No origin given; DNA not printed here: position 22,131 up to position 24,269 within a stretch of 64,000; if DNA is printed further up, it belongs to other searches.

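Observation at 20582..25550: Four-gene cassette resembling the late FR-900098 (FrbH/FrbG) chemistry but with a kinase instead of a phosphonate-forming enzyme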

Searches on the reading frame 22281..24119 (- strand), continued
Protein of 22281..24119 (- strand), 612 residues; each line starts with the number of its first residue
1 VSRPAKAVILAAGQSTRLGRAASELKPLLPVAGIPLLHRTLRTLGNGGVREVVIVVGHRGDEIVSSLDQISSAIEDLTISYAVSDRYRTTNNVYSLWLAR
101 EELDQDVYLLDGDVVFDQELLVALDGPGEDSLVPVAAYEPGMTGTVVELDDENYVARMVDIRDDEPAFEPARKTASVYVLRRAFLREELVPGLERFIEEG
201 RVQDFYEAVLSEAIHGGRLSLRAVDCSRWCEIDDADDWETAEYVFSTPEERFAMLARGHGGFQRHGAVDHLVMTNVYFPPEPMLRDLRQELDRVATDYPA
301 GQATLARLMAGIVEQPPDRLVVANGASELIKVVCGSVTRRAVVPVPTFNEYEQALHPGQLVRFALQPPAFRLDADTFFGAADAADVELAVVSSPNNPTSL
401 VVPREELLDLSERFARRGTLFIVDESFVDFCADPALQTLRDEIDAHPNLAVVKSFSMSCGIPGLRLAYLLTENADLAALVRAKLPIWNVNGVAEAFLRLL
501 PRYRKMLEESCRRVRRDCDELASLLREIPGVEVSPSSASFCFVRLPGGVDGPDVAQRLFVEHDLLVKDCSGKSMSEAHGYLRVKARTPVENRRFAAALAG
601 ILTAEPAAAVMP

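Call 96: search_protein_families(library=pfam, proteins=[L100:2688-3656:+, L100:3680-4903:+, L100:4875-6155:+, L100:6475-7977:+, L100:9958-11985:+, L100:10753-11958:-, L100:11906-12721:+, L100:12742-14472:+, L100:14624-15580:+, L100:15466-16572:+], max_evalue=0.0001)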
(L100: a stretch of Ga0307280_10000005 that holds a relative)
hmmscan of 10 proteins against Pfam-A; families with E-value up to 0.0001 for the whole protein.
L100:2688-3656:+ (322 aa): 1 family
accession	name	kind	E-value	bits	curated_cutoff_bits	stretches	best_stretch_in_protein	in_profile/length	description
PF13191.12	AAA_16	-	5.1e-05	24.3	32.6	1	102-142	15-52/167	AAA ATPase domain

L100:3680-4903:+ (407 aa): 2 families
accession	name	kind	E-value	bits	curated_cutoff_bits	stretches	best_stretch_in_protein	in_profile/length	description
PF00682.25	HMGL-like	-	3.4e-71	240.1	29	1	30-272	3-247/260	HMGL-like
PF22617.1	HCS_D2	-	6.9e-18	65.3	27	1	299-373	1-76/82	Homocitrate synthase post-HMGL domain-like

L100:4875-6155:+ (426 aa): 2 families
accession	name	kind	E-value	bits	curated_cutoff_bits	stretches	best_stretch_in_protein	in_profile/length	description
PF00330.25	Aconitase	-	9.5e-95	318.7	28.7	1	11-413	2-463/463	Aconitase family (aconitate hydratase)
PF04412.18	AcnX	-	4.3e-05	22.8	31.5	1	283-366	280-360/400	Aconitase X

L100:6475-7977:+ (500 aa): 0 families

L100:9958-11985:+ (675 aa): 0 families

L100:10753-11958:- (401 aa): 4 families
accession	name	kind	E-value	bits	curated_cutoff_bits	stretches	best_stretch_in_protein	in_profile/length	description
PF13288.12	DXPR_C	-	9.9e-35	119.7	27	1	270-386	1-114/115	DXP reductoisomerase C-terminal domain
PF08436.17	DXP_redisom_C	-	7.3e-34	116.2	26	1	155-237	1-83/84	1-deoxy-D-xylulose 5-phosphate reductoisomerase C-terminal domain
PF02670.22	DXP_reductoisom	-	3.5e-29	102.5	21.7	1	21-143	1-129/129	1-deoxy-D-xylulose 5-phosphate reductoisomerase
PF01118.30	Semialdhyde_dh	-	1.6e-05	25.8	26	0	20-64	1-45/121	Semialdehyde dehydrogenase, NAD binding domain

L100:11906-12721:+ (271 aa): 1 family
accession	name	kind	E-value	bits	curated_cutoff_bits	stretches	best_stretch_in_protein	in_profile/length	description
PF00550.31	PP-binding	-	6.2e-08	33.2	20.8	1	193-259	1-66/67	Phosphopantetheine attachment site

L100:12742-14472:+ (576 aa): 1 family
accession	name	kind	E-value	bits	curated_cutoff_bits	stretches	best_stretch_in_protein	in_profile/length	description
PF00501.34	AMP-binding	-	8.5e-55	186.5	29.9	1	11-409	2-384/384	AMP-binding enzyme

L100:14624-15580:+ (318 aa): 0 families

L100:15466-16572:+ (368 aa): 0 families

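Call 99: search_protein_families(library=pfam, proteins=[L100:9845-10750:+, L100:11-922:+, L100:1487-2509:-, L100:991-1536:+, L100:16131-17081:+, L100:15388-16491:-, L100:14031-15545:-, L099:2242-4029:+], max_evalue=0.0001)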
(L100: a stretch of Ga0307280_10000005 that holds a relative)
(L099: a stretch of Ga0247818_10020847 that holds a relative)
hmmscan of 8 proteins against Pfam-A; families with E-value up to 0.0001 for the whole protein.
L100:9845-10750:+ (301 aa): 1 family
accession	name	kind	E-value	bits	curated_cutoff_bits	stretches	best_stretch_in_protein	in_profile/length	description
PF13714.12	PEP_mutase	-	1.3e-54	185.8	31.5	1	13-252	8-239/240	Phosphoenolpyruvate phosphomutase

L100:11-922:+ (303 aa): 1 family
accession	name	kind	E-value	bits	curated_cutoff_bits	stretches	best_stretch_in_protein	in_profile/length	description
PF01593.30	Amino_oxidase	-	8.9e-49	167.4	19.8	1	37-295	181-442/443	Flavin containing amine oxidoreductase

L100:1487-2509:- (340 aa): 1 family
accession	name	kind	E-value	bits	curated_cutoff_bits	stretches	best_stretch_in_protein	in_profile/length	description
PF00334.24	NDK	-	1.5e-08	35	27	1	79-216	4-132/135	Nucleoside diphosphate kinase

L100:991-1536:+ (181 aa): 1 family
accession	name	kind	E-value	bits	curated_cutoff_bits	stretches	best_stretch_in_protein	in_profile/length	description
PF17761.7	DUF1016_N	-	1.2e-05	25.8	32.8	1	71-136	62-132/137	DUF1016 N-terminal domain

L100:16131-17081:+ (316 aa): 0 families

L100:15388-16491:- (367 aa): 0 families

L100:14031-15545:- (504 aa): 0 families

L099:2242-4029:+ (596 aa): 4 families
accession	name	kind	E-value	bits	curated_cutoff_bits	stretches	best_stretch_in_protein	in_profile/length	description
PF00155.27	Aminotran_1_2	-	2.9e-34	119.3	19.7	1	296-590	43-361/361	Aminotransferase class I and II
PF12804.13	NTP_transf_3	-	6.1e-18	66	27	1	2-192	1-147/160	MobA-like NTP transferase domain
PF01128.25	IspD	-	6.7e-06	26.5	27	1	2-54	3-55/221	2-C-methyl-D-erythritol 4-phosphate cytidylyltransferase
PF00483.29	NTP_transferase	-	8.5e-06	26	21.2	1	1-120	1-127/245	Nucleotidyl transferase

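Call 102: search_solved_structures(query=L028:7340-8599:+, max_evalue=0.01)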
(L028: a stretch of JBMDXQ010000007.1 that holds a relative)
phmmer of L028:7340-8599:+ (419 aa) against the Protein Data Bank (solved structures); distinct sequences matched with E-value up to 0.01: 15.
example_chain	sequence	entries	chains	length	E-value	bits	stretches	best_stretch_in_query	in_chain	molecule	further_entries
3elb_A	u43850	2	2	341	2.5e-23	86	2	7-137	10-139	Ethanolamine-phosphate cytidylyltransferase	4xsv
5x9q_A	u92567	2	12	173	2.2e-16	63.1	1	3-136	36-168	Putative cytidylyltransferase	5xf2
5x3d_A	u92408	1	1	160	2.6e-15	59.6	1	6-134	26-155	Phosphoenolpyruvate phosphomutase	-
1coz_A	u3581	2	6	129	2.7e-13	53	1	7-136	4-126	PROTEIN (GLYCEROL-3-PHOSPHATE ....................) | glycerol-3-phosphate cytidylyltransferase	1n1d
2b7l_A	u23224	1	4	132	2.3e-11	46.6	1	7-137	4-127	glycerol-3-phosphate cytidylyltransferase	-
5uje_A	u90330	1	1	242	2.9e-10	43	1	156-383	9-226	SbnI protein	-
3glv_A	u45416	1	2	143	4.4e-10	42.4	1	7-138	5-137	Lipopolysaccharide core biosynthesis protein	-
4zcp_A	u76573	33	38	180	1.8e-08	37.1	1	5-137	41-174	Cholinephosphate cytidylyltransferase | Choline-phosphate cytidylyltransferase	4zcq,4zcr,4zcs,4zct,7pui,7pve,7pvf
9hsg_A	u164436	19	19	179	1.9e-08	37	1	5-137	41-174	choline-phosphate cytidylyltransferase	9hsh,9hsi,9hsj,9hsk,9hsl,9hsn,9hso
9hsm_A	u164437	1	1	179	1.9e-08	37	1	5-137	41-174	choline-phosphate cytidylyltransferase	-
6nr6_A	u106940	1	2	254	8.7e-08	34.8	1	156-380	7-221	Bifunctional transcriptional regulator/O-phospho-L-serine synthase SbnI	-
5ujd_A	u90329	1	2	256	1e-07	34.6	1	156-380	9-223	Siderophore biosynthesis protein SbnI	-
3hl4_A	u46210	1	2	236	2.3e-05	26.9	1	3-148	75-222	Choline-phosphate cytidylyltransferase A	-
4mvc_A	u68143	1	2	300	3.6e-05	26.2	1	3-149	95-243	Choline-phosphate cytidylyltransferase A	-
4mvd_B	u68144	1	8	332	4.4e-05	25.9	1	3-149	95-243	Choline-phosphate cytidylyltransferase A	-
